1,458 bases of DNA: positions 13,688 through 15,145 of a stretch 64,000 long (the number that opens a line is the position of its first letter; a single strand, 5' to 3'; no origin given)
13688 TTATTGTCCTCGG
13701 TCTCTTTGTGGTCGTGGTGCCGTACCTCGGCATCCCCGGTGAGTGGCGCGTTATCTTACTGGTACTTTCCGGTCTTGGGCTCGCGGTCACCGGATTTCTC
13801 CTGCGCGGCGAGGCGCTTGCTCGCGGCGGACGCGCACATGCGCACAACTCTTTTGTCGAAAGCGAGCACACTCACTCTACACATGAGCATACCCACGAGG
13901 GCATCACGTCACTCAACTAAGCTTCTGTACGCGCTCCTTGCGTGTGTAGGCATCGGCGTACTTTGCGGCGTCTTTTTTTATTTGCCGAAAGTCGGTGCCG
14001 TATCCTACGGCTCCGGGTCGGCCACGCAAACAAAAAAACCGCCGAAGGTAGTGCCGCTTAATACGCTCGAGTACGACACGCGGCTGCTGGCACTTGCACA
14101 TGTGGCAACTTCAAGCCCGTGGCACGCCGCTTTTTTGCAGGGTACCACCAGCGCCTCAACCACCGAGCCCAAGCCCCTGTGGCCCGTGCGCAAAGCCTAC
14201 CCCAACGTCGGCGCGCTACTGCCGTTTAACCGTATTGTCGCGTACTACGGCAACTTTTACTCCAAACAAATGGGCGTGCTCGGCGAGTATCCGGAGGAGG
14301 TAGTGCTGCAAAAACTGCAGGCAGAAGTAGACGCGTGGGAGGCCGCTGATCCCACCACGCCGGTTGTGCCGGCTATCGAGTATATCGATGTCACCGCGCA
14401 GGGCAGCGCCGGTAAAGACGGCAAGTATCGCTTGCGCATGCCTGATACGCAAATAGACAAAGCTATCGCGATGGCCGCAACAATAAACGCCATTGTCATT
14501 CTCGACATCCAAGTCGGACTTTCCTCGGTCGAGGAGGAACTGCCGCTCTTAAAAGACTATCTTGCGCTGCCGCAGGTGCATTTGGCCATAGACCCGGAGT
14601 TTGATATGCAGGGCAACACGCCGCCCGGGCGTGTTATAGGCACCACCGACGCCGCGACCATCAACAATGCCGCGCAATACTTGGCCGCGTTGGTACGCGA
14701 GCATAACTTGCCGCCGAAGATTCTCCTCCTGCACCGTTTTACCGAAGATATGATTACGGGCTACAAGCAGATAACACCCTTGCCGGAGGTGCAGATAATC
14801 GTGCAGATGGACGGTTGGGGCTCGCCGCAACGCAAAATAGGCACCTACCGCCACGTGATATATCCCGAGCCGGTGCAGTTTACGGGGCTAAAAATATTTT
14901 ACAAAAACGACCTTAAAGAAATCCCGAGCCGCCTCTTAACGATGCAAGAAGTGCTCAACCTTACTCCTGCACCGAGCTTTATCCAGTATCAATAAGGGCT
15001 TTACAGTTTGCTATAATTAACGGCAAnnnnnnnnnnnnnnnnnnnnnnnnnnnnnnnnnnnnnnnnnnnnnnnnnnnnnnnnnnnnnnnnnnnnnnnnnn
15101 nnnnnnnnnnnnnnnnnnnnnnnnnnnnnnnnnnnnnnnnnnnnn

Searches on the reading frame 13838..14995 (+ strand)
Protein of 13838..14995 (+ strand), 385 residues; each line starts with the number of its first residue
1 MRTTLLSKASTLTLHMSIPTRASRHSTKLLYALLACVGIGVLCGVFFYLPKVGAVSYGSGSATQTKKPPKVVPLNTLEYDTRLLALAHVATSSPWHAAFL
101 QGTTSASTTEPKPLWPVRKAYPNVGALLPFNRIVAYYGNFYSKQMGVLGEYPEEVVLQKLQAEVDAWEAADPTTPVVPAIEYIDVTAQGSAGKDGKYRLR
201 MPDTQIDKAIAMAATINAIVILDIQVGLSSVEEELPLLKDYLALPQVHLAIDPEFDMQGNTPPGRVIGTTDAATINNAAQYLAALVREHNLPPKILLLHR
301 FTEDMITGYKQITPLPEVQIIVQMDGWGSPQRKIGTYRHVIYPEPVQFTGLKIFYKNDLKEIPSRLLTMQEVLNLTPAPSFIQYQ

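Call 33: search_protein_families(library=padloc, proteins=[window:13838-14995:+], max_evalue=0.01)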
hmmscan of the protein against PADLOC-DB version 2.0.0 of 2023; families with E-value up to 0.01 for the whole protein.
window:13838-14995:+ (385 aa): 0 families

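Call 61: search_protein_families(library=pfam, proteins=[window:13838-14995:+], max_evalue=0.1)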
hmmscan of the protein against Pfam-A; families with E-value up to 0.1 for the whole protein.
window:13838-14995:+ (385 aa): 0 families
